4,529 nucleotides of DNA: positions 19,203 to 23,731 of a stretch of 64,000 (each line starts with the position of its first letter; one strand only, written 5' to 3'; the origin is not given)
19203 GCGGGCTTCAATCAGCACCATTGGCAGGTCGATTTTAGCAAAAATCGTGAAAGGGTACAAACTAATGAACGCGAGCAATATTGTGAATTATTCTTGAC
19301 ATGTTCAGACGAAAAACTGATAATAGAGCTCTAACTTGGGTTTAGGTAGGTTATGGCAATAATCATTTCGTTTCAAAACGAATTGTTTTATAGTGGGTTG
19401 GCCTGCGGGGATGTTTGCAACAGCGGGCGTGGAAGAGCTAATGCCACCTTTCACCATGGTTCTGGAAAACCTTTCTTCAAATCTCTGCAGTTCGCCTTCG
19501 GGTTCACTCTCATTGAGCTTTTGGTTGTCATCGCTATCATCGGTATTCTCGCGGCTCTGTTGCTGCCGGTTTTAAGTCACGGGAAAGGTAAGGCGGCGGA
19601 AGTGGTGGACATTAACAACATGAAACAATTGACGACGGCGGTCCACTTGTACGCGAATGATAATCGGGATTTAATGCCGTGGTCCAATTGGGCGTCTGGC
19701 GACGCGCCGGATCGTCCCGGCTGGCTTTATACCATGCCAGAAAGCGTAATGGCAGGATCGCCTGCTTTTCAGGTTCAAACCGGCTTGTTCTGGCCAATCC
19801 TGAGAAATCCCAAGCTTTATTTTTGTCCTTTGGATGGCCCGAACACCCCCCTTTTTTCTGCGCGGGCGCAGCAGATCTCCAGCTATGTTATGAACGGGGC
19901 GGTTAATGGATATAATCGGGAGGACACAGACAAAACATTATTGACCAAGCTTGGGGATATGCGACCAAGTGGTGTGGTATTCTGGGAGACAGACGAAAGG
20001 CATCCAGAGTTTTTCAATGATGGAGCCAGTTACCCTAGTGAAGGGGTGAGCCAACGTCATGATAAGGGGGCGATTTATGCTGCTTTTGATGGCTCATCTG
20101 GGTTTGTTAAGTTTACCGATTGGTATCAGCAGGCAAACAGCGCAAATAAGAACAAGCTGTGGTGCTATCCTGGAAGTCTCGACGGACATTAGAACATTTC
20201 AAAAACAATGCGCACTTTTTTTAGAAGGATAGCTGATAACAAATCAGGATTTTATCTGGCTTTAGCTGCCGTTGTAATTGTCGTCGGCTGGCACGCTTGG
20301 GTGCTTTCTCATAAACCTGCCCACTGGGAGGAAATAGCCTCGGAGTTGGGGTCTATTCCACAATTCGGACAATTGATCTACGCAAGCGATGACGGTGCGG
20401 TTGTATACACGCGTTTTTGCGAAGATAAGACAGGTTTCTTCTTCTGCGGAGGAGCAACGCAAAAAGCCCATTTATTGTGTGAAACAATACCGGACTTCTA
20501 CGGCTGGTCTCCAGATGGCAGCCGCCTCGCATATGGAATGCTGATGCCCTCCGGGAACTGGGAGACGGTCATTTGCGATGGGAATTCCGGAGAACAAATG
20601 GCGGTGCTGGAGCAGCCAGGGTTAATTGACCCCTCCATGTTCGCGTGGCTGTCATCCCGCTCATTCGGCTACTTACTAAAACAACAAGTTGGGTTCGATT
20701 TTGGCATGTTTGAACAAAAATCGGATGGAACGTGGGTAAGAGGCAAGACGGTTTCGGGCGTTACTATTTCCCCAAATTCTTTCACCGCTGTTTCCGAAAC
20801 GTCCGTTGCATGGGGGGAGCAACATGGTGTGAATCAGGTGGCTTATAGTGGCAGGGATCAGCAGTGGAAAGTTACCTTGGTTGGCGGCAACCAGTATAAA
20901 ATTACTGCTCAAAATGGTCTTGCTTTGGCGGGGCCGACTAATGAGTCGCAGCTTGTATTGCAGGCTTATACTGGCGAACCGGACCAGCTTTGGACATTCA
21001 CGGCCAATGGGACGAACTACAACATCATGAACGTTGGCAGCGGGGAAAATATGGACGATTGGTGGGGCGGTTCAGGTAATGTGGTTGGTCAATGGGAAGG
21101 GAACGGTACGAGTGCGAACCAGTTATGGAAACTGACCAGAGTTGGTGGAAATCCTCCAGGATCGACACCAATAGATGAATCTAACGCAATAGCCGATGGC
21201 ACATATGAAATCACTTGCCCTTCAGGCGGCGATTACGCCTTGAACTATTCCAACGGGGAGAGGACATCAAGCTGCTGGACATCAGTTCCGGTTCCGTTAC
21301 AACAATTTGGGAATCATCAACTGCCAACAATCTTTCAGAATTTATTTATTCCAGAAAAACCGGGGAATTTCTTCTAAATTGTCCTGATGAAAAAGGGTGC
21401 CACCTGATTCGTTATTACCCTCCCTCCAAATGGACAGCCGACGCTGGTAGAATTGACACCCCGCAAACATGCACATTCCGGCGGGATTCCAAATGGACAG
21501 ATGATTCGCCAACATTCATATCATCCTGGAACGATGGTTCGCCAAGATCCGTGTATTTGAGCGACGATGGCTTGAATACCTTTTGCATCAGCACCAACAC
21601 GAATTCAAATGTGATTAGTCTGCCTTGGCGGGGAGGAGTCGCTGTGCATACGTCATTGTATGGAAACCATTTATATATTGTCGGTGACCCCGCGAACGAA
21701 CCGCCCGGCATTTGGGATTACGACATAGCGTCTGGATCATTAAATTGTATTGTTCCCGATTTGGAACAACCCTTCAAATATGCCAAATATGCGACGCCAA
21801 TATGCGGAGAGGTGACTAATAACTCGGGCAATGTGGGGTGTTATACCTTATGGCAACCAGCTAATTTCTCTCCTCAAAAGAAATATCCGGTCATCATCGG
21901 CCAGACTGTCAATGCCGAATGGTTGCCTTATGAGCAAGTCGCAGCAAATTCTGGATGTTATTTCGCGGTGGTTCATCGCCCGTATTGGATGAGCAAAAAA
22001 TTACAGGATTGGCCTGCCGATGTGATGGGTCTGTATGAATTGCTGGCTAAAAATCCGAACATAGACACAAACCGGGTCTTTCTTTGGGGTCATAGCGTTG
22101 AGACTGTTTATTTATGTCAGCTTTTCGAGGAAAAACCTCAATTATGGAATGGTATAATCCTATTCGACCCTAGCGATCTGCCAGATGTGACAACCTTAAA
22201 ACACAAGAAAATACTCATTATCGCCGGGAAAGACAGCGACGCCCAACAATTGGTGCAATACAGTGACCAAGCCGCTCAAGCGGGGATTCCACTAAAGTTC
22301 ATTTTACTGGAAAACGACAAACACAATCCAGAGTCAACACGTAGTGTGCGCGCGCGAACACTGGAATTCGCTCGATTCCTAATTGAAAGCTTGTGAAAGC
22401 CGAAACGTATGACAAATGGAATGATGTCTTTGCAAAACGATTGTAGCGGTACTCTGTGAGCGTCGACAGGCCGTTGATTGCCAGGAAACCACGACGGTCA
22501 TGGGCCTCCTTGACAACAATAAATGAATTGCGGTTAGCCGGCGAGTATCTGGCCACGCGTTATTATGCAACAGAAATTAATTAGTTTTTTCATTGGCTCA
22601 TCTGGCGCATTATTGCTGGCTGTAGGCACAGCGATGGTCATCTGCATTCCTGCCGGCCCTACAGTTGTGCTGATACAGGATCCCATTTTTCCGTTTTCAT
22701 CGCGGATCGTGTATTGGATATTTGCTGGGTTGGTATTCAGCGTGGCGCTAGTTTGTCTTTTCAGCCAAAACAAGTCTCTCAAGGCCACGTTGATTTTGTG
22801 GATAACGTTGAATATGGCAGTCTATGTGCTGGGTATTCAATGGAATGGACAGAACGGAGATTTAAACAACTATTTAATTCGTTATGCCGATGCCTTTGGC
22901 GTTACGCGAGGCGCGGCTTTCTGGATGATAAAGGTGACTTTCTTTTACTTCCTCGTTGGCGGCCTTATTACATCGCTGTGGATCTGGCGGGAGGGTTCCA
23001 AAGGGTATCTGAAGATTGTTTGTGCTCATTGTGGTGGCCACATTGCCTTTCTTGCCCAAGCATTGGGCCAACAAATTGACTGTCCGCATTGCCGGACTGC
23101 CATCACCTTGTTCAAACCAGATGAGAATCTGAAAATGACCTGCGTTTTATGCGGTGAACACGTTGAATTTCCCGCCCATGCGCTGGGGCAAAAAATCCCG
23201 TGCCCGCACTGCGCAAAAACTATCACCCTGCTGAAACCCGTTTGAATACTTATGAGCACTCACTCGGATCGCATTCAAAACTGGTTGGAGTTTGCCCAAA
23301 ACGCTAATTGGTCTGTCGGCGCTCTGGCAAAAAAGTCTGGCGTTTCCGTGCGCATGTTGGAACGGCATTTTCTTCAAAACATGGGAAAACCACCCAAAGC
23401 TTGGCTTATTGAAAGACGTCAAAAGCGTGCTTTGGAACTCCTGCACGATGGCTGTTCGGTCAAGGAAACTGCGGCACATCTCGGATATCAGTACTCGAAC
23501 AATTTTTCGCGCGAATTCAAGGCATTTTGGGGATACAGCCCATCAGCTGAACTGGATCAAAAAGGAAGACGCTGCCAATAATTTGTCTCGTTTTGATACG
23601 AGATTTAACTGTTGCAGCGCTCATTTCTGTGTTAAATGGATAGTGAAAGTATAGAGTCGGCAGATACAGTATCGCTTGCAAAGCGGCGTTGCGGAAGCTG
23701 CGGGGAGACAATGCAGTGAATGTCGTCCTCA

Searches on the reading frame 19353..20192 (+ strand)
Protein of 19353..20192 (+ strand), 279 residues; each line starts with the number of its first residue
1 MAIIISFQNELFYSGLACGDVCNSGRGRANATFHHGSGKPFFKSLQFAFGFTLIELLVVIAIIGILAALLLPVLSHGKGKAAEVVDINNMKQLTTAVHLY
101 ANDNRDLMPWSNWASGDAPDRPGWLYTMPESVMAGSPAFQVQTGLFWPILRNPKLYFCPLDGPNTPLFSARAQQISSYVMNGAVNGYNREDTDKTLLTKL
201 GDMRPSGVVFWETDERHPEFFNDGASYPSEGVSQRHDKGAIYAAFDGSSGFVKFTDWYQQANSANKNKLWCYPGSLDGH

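Call 4: search_protein_families(library=pfam, max_evalue=0.1, proteins=[window:19353-20192:+])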
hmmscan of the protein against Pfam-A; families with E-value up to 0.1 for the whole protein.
window:19353-20192:+ (279 aa): 2 families
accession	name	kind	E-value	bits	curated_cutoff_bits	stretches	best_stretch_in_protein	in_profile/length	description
PF07963.17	N_methyl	-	1.1e-05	25.2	21.2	1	50-71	6-27/27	Prokaryotic N-terminal methylation motif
PF07596.16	SBP_bac_10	-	0.0036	17.8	23.3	1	88-127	14-55/268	Protein of unknown function (DUF1559)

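Call 32: search_protein_families(library=padloc, max_evalue=0.01, proteins=[window:19353-20192:+])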
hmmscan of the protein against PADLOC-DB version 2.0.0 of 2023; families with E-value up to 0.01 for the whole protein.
window:19353-20192:+ (279 aa): 0 families

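Call 68: search_solved_structures(query=window:19353-20192:+, max_evalue=1)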
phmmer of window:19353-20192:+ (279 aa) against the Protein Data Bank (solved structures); distinct sequences matched with E-value up to 1: 19.
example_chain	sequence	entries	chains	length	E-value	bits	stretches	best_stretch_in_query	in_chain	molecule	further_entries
7tgg_A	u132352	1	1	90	9.6e-08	34.7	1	43-105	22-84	Geopilin domain 1 protein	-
9egp_A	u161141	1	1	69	7e-07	31.9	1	44-103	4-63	Geopilin domain 1 protein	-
2m7g_A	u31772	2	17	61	1.6e-06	30.7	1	51-105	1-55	Geopilin domain 1 protein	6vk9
8tj2_C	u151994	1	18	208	4.9e-05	25.8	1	51-135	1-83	Type IV major pilin protein PilA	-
5wda_A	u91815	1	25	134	7.5e-05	25.2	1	51-105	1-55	General secretion pathway protein G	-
9laa_A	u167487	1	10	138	9.9e-05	24.8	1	46-74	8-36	Type IV pilin protein PilA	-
6xxd_A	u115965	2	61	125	0.00018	24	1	51-105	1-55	PilA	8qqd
1ay2_A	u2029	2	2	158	0.00074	21.9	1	51-116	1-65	TYPE 4 PILIN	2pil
2hi2_A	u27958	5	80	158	0.00079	21.8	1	51-116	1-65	Fimbrial protein | PilA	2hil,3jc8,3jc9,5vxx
5kua_A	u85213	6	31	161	0.001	21.4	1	51-87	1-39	pilin | Neisseria meningitidis PilE variant SB-GATDH | Neisseria meningitidis PilE, SB-DATDH variant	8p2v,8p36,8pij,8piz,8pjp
8p3b_A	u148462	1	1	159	0.0011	21.3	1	51-87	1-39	Fimbrial protein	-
3sok_A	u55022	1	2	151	0.0012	21.3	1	51-104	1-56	Fimbrial protein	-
8tum_e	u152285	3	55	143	0.0017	20.8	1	51-81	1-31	Type IV major pilin protein PilA | Pilin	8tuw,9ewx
1oqw_A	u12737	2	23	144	0.0028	20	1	51-82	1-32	Fimbrial protein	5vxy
6gv9_A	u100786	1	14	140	0.0029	20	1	51-133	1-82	Prepilin peptidase-dependent protein D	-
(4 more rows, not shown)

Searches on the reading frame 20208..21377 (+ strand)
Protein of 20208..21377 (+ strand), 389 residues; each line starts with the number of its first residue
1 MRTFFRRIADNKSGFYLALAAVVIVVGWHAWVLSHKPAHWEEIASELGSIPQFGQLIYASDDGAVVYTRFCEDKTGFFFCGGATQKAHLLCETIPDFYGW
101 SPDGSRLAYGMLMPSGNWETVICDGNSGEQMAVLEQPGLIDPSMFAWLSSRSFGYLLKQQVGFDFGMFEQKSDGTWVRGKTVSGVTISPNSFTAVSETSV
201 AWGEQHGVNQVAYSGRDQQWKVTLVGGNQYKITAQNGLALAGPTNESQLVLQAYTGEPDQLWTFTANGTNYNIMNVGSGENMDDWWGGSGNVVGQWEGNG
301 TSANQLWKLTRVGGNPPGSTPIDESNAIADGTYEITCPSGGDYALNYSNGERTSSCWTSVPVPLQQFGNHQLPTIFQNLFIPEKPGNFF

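Call 4: search_protein_families(library=pfam, max_evalue=0.1, proteins=[window:20208-21377:+])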
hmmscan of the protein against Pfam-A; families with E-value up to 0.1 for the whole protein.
window:20208-21377:+ (389 aa): 2 families
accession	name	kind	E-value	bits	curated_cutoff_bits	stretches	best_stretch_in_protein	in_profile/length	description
PF14200.12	RicinB_lectin_2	-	1.5e-12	48.5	25.6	2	217-296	2-89/89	Ricin-type beta-trefoil lectin domain-like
PF00652.28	Ricin_B_lectin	-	6.6e-06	26.8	29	1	204-307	24-126/126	Ricin-type beta-trefoil lectin domain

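Call 5: search_protein_families(library=ncbifam, max_evalue=0.1, proteins=[window:20208-21377:+])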
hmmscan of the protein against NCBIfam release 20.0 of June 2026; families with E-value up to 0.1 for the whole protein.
window:20208-21377:+ (389 aa): 0 families

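Call 32: search_protein_families(library=padloc, max_evalue=0.01, proteins=[window:20208-21377:+])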
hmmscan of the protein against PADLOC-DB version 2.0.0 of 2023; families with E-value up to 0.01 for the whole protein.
window:20208-21377:+ (389 aa): 0 families

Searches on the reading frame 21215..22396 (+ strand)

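Call 4: search_protein_families(library=pfam, max_evalue=0.1, proteins=[window:21215-22396:+])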
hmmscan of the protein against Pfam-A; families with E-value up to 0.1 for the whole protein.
window:21215-22396:+ (393 aa): 2 families
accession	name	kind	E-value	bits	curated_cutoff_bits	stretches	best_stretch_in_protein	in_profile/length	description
PF12146.15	Hydrolase_4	-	0.058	13.1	27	1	261-319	53-109/239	Serine aminopeptidase, S33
PF00326.27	Peptidase_S9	-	0.086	12.8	22.6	0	268-315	46-93/213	Prolyl oligopeptidase family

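Call 5: search_protein_families(library=ncbifam, max_evalue=0.1, proteins=[window:21215-22396:+])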
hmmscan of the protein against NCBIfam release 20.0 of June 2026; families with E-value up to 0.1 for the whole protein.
window:21215-22396:+ (393 aa): 0 families

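Call 32: search_protein_families(library=padloc, max_evalue=0.01, proteins=[window:21215-22396:+])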
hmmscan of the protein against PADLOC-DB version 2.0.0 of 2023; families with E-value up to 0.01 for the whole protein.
window:21215-22396:+ (393 aa): 0 families

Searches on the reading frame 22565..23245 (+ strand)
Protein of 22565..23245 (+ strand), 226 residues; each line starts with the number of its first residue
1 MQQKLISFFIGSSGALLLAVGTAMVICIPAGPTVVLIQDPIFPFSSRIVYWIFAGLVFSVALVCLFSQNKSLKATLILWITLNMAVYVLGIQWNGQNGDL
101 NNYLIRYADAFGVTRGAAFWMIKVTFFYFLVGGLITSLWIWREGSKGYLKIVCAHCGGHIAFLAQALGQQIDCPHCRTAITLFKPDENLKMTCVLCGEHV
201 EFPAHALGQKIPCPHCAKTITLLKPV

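Call 3: search_protein_families(library=pfam, max_evalue=0.1, proteins=[window:22565-23245:+])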
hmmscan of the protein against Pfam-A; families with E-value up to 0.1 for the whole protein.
window:22565-23245:+ (226 aa): 13 families
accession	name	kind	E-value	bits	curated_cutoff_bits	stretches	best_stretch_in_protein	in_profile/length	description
PF12773.13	DZR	-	0.0018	18.8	27.3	0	173-220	1-34/45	Double zinc ribbon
PF05129.18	Zn_ribbon_Elf1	-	0.0075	16.8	29.8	1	166-211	18-67/79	Transcription elongation factor Elf1 like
PF13920.12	zf-C3HC4_3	-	0.0094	16.2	27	0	151-181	24-47/49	Zinc finger, C3HC4 type (RING finger)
PF24042.1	DUF7351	-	0.014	15.6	31.2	0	153-181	4-32/177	Domain of unknown function (DUF7351)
PF23548.1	Zn_ribbon_FGT1_2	-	0.016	15.2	27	0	190-217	2-27/35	FORGETTER1 second zinc ribbon domain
PF07191.17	Zn_ribbon_6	-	0.019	15.4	25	1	172-224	2-43/67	Double zinc ribbon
PF22191.2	IBR_1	-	0.019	15.3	27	1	170-197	3-28/47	IBR domain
PF21344.3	Zn_ribbon_LysW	-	0.026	14.6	27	0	153-176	3-27/46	Alpha-aminoadipate carrier protein LysW-like, globular domain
PF24441.1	DUF7560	-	0.041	14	27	0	171-201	6-38/44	Family of unknown function (DUF7560)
PF14255.11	Cys_rich_CPXG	-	0.062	13.7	25.2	0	171-182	1-12/52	Cysteine-rich CPXCG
PF12647.12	RNHCP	-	0.063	13.7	24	0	151-179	4-32/90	RNHCP domain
PF13639.12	zf-RING_2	-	0.072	13.8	27.3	0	151-177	18-44/44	Ring finger domain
PF09654.15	DUF2396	-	0.087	13.5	21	0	167-204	3-35/157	Protein of unknown function (DUF2396)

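Call 5: search_protein_families(library=ncbifam, max_evalue=0.1, proteins=[window:22565-23245:+])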
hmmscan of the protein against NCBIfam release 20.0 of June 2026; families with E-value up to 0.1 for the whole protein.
window:22565-23245:+ (226 aa): 9 families
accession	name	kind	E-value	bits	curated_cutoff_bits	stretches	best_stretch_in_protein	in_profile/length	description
NF041259.1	mono_DmmA_fam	domain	1.9e-05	24.9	60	1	148-181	49-81/101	dimethylamine monooxygenase subunit DmmA family protein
NF001608.0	PRK00398.1-6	equivalog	9.3e-05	22.2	84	1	193-220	6-31/46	DNA-directed RNA polymerase subunit P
NF041070.1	carrier_LysW_Arch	domain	0.0017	18.4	75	1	190-220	2-33/57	alpha-aminoadipate/glutamate carrier protein LysW/ArgW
NF011683.0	PRK15103.1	equivalog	0.0047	16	562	0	188-221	8-41/421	membrane integrity-associated transporter subunit PqiA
NF001605.0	PRK00398.1-2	equivalog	0.0098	15.8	63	0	153-184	4-31/43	DNA-directed RNA polymerase subunit P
TIGR02098.1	MJ0042_CXXC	domain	0.011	15.5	20.9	0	171-180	3-12/38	MJ0042-type zinc finger domain-containing protein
NF011481.0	PRK14890.1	equivalog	0.056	13.5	61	0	189-220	8-37/61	putative Zn-ribbon RNA-binding protein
NF047912.1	ECs_2282_CxxC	subfamily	0.075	12.9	37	0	171-200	3-37/60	ECs_2282 family putative zinc-binding protein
TIGR02652.1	TIGR02652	hypoth_equivalog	0.079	13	99.55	0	167-204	6-38/162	TIGR02652 family protein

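Call 32: search_protein_families(library=padloc, max_evalue=0.01, proteins=[window:22565-23245:+])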
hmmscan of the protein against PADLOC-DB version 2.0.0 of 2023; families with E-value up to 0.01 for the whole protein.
window:22565-23245:+ (226 aa): 0 families

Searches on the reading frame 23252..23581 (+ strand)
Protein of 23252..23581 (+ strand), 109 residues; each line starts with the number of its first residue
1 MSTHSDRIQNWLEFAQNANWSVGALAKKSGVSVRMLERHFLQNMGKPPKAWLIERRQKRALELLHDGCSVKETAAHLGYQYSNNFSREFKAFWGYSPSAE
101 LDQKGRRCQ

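Call 3: search_protein_families(library=pfam, max_evalue=0.1, proteins=[window:23252-23581:+])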
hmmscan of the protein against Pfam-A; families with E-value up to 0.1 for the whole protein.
window:23252-23581:+ (109 aa): 7 families
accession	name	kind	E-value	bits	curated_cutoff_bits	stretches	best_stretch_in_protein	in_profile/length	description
PF12833.13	HTH_18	-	9.9e-20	71.1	33.6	1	25-99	1-76/80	Helix-turn-helix domain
PF00165.29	HTH_AraC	-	1.6e-09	38.1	26.6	2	65-100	6-40/42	Bacterial regulatory helix-turn-helix proteins, AraC family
PF13518.12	HTH_28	-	0.00041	20.8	25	0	58-81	3-26/52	Helix-turn-helix domain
PF13384.12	HTH_23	-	0.0025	18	24.6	0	54-81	4-31/50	Homeodomain-like domain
PF13936.12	HTH_38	-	0.047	13.9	27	0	60-81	13-34/44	Helix-turn-helix domain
PF00376.29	MerR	-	0.064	13.5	28.2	0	21-36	1-16/38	MerR family regulatory protein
PF08281.18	Sigma70_r4_2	-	0.099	12.7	25.7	0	55-78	13-37/54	Sigma-70, region 4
